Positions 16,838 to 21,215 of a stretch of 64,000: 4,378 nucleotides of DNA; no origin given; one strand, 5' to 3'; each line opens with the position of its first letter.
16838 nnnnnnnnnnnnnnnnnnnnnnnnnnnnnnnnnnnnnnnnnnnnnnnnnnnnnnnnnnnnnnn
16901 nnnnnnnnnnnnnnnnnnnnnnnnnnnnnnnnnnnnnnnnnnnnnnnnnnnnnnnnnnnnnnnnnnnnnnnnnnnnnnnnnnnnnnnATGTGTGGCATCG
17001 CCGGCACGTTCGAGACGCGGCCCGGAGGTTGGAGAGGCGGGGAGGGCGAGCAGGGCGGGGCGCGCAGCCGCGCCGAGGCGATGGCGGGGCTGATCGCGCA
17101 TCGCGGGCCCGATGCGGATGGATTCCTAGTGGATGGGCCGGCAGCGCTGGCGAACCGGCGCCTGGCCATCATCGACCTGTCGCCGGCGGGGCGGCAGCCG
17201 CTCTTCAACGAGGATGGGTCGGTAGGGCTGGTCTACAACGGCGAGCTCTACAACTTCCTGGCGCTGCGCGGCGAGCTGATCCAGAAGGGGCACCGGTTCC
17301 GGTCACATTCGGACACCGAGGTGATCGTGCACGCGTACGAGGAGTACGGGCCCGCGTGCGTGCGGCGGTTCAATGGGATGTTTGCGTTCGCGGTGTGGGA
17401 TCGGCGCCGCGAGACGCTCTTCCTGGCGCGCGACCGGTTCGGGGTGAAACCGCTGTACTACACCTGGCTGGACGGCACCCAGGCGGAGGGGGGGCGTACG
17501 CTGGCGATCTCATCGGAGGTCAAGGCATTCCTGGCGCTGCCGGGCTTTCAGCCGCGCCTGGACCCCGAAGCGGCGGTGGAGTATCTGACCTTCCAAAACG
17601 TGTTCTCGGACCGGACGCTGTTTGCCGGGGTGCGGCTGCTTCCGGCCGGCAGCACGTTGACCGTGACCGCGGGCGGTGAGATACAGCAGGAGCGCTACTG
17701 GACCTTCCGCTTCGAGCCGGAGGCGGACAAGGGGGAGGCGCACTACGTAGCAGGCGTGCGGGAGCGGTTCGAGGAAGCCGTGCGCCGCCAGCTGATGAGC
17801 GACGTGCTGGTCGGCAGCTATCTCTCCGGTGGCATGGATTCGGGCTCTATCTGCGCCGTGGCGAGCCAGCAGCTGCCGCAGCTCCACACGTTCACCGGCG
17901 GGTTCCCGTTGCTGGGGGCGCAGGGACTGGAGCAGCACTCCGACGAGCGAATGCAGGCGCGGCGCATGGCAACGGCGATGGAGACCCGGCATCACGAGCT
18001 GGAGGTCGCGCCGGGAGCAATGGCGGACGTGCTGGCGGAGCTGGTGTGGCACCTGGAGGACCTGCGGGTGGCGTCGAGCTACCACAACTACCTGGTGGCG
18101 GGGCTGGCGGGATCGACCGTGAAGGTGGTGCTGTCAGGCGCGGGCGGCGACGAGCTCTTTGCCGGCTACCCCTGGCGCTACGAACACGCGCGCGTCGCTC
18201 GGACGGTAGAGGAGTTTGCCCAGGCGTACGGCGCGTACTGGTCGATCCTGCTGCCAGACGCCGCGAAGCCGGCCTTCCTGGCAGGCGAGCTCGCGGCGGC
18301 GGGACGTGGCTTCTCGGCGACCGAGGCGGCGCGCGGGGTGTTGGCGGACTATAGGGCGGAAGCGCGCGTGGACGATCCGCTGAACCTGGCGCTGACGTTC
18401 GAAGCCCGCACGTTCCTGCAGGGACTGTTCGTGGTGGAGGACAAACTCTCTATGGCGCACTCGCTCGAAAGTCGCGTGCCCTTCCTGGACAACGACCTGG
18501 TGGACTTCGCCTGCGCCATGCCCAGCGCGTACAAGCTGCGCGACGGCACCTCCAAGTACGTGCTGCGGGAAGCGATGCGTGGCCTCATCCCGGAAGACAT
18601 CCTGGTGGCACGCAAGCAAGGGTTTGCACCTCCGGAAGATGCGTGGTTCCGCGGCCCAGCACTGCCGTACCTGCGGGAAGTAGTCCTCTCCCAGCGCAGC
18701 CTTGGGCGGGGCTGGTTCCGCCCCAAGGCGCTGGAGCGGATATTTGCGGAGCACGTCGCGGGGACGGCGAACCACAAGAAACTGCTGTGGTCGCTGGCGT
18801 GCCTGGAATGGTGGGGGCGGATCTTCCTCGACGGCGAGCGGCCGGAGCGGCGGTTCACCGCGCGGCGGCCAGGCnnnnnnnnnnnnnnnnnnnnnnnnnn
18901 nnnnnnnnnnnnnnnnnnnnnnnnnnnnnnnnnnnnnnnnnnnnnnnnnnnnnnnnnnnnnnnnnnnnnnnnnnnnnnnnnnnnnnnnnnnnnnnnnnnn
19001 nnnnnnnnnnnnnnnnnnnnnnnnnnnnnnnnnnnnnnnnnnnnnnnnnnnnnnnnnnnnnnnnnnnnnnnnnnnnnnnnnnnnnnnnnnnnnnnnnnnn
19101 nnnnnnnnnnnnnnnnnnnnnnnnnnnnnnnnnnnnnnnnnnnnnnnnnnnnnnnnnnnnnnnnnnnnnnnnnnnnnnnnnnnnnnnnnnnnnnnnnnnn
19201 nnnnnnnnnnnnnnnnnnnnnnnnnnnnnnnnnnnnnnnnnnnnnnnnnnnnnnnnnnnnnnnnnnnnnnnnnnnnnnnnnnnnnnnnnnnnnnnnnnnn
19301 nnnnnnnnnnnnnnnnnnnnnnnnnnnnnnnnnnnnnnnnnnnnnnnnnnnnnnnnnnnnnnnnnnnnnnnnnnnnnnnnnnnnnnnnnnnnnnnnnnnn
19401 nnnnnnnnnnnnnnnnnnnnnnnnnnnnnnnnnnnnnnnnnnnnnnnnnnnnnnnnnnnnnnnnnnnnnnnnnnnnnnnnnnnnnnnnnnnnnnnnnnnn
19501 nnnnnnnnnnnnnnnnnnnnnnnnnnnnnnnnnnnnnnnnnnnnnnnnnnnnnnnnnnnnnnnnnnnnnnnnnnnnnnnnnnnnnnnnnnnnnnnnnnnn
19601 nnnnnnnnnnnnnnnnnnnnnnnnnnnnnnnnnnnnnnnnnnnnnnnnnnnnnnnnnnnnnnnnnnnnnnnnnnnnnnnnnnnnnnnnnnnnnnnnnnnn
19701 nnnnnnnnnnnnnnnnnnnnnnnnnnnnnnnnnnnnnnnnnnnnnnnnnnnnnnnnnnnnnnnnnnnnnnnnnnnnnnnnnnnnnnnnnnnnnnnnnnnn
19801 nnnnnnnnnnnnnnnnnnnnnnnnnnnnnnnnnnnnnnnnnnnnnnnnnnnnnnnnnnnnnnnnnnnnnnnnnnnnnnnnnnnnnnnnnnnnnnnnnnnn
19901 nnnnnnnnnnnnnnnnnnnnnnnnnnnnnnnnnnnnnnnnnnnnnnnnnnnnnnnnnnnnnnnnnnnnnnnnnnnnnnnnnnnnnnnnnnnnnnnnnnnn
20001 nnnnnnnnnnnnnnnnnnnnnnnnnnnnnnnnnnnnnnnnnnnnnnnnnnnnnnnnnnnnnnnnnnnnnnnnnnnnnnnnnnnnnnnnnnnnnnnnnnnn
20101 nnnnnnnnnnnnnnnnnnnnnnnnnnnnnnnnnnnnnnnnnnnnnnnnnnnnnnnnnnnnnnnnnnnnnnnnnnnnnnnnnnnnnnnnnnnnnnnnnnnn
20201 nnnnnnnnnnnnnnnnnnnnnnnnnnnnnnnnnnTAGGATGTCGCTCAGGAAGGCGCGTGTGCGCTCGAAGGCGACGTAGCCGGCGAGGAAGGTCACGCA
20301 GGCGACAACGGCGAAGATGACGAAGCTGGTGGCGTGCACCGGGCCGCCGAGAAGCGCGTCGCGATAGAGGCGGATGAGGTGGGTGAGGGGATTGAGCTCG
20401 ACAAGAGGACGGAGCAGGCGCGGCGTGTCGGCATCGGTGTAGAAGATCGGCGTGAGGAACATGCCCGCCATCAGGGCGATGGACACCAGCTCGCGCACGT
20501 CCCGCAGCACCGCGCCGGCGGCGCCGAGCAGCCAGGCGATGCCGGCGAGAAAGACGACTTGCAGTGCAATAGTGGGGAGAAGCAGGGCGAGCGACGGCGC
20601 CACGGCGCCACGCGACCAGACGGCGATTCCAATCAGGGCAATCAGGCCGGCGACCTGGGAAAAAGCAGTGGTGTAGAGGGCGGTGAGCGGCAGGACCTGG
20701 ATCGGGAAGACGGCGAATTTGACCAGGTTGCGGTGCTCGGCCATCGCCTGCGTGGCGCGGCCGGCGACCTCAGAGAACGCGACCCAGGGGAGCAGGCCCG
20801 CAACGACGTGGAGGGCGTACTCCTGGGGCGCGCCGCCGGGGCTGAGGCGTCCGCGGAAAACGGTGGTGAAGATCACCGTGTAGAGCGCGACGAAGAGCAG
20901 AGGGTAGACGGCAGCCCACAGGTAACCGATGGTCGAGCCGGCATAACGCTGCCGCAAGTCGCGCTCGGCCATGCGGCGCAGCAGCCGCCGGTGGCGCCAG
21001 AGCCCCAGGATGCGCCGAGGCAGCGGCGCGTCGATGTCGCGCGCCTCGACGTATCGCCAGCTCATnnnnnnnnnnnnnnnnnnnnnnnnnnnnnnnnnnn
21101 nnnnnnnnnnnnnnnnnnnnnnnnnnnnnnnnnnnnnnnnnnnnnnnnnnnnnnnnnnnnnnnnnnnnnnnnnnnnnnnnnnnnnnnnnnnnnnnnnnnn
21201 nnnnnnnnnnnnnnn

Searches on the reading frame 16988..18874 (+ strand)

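Call 31: search_protein_families(library=pfam, proteins=[window:16988-18874:+], max_evalue=0.001)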
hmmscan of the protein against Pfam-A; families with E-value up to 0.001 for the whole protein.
window:16988-18874:+ (629 aa): 4 families
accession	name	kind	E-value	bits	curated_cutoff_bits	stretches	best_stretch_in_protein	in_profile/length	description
PF00733.27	Asn_synthase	-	1.3e-92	311.6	21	1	257-610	2-353/354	Asparagine synthase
PF13537.11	GATase_7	-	1.5e-45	154.6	25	1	57-183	2-123/123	Glutamine amidotransferase domain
PF13522.11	GATase_6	-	1.8e-43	148.1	27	1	41-165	1-125/130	Glutamine amidotransferase domain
PF12481.13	DUF3700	-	0.00012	22.1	27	1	123-168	124-165/228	Aluminium induced protein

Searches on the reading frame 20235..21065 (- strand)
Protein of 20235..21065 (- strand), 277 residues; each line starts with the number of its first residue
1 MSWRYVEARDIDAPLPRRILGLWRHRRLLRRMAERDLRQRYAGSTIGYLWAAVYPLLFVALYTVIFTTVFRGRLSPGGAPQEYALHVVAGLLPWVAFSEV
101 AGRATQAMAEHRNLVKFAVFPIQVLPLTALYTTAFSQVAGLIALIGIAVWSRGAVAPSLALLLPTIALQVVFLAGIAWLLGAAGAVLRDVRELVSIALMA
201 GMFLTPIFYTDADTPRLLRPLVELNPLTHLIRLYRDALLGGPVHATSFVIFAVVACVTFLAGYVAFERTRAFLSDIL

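Call 31: search_protein_families(library=pfam, proteins=[window:20235-21065:-], max_evalue=0.001)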
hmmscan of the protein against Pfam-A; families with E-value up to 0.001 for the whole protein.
window:20235-21065:- (277 aa): 1 family
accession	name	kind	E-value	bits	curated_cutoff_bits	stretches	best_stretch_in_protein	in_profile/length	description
PF01061.29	ABC2_membrane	-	1.4e-15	57.8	26.9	1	29-238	3-210/211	ABC-2 type transporter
